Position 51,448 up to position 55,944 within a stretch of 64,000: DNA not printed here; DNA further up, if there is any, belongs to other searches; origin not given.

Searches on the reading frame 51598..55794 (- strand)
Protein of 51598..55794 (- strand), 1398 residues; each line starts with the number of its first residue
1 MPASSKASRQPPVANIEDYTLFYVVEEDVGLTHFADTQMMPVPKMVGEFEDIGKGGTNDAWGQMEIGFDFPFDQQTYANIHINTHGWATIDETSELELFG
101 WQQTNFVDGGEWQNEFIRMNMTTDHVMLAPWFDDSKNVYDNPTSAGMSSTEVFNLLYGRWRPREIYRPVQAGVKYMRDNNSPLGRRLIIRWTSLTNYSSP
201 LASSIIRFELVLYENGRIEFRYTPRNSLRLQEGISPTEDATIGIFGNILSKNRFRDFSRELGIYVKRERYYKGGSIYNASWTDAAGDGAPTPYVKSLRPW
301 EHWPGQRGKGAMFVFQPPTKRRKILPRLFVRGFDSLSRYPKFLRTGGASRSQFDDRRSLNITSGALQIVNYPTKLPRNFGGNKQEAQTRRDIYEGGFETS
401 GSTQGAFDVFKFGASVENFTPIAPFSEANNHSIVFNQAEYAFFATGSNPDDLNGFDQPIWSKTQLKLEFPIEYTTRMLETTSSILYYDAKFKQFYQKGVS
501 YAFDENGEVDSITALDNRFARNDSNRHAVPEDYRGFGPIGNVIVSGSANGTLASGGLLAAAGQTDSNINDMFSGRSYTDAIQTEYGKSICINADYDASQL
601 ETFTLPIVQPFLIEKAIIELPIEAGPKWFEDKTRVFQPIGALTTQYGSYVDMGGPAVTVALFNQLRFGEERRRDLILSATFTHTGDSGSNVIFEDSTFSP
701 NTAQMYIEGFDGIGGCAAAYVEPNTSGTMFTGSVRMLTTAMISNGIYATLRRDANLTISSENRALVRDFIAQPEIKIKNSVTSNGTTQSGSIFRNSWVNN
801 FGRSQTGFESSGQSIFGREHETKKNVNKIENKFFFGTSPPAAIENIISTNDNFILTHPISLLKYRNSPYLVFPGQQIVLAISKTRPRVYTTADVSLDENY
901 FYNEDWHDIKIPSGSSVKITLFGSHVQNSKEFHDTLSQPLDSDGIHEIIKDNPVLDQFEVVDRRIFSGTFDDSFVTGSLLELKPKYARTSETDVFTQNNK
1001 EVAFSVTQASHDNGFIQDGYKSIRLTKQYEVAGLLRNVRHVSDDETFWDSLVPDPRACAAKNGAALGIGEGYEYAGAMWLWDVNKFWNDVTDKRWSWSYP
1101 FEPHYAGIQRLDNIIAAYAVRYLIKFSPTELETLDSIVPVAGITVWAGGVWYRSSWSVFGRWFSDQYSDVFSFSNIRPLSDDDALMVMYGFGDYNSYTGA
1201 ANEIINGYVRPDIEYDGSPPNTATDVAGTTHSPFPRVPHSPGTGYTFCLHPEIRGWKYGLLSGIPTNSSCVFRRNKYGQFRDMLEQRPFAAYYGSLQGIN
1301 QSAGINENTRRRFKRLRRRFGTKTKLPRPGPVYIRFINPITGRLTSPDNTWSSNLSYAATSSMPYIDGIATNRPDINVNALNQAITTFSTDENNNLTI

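Call 10: search_dna_similar(query=window:51598-55794:-, collection=phages, mode=protein, max_rows=20)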
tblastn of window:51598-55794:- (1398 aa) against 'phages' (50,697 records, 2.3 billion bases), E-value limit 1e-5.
No match.

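Call 11: search_protein_families(library=pfam, proteins=[window:51598-55794:-], max_evalue=0.01)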
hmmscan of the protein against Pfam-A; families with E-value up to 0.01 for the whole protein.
window:51598-55794:- (1398 aa): 0 families

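Call 12: search_protein_families(library=phrogs, proteins=[window:51598-55794:-], max_evalue=0.001)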
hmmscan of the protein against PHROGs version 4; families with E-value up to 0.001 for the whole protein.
window:51598-55794:- (1398 aa): 0 families
